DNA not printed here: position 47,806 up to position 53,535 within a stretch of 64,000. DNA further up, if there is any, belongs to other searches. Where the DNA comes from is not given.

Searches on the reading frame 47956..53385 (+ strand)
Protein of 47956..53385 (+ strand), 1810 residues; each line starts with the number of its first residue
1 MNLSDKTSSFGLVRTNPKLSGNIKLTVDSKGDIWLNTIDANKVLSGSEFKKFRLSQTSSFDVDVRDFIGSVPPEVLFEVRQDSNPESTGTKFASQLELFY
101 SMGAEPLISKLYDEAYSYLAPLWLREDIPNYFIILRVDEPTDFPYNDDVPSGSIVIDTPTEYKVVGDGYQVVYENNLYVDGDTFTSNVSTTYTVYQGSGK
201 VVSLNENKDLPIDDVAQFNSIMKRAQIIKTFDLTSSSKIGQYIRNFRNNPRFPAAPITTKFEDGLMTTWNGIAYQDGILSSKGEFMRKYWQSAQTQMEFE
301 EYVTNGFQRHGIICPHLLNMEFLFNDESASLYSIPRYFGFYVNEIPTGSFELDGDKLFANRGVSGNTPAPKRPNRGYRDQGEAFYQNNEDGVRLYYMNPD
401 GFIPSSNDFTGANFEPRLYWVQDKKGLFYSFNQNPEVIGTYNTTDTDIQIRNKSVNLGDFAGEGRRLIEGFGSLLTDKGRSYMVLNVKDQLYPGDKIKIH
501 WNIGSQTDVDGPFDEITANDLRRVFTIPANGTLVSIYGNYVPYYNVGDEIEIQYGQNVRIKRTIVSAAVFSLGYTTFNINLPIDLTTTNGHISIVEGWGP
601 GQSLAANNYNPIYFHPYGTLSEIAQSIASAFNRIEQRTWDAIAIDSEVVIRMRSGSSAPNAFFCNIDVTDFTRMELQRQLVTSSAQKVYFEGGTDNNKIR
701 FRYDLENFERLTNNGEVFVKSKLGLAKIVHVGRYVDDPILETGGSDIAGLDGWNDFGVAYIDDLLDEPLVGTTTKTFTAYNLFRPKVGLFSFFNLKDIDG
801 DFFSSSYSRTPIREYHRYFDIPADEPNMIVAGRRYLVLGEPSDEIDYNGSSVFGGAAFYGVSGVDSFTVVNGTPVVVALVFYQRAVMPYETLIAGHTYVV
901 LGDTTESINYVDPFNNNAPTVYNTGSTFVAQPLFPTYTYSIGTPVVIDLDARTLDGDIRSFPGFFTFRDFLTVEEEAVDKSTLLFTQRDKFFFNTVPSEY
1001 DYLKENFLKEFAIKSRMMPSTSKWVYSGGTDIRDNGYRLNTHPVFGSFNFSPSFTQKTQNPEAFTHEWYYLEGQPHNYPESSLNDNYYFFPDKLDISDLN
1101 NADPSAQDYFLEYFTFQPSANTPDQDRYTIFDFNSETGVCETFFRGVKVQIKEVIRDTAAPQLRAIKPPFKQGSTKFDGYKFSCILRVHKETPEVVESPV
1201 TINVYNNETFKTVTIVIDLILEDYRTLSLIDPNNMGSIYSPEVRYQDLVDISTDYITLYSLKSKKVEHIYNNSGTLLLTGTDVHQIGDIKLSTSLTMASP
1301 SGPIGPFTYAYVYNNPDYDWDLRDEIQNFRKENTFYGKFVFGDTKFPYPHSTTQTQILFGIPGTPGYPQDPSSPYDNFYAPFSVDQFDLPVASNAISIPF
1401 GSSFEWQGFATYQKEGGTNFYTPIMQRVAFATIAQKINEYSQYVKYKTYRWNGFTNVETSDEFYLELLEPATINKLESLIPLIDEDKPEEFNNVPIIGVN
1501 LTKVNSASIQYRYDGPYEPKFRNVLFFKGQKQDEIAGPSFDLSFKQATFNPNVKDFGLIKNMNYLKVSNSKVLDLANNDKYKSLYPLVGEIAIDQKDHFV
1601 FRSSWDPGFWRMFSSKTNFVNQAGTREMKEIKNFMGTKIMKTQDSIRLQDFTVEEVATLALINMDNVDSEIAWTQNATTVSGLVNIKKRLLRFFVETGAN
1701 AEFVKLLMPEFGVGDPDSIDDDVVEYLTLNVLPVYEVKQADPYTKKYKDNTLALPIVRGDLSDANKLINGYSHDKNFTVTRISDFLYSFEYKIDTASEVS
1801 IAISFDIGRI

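Call 39: search_protein_families(library=pfam, proteins=[window:47956-53385:+], max_evalue=0.01)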
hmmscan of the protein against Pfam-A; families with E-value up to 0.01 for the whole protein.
window:47956-53385:+ (1810 aa): 0 families

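Call 40: search_protein_families(library=phrogs, proteins=[window:47956-53385:+], max_evalue=0.001)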
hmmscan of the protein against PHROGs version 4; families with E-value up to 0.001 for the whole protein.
window:47956-53385:+ (1810 aa): 1 family
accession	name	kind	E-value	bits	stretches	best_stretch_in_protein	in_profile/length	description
phrog_31887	-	unknown function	7.6e-35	120.7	3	6-140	15-149/1537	-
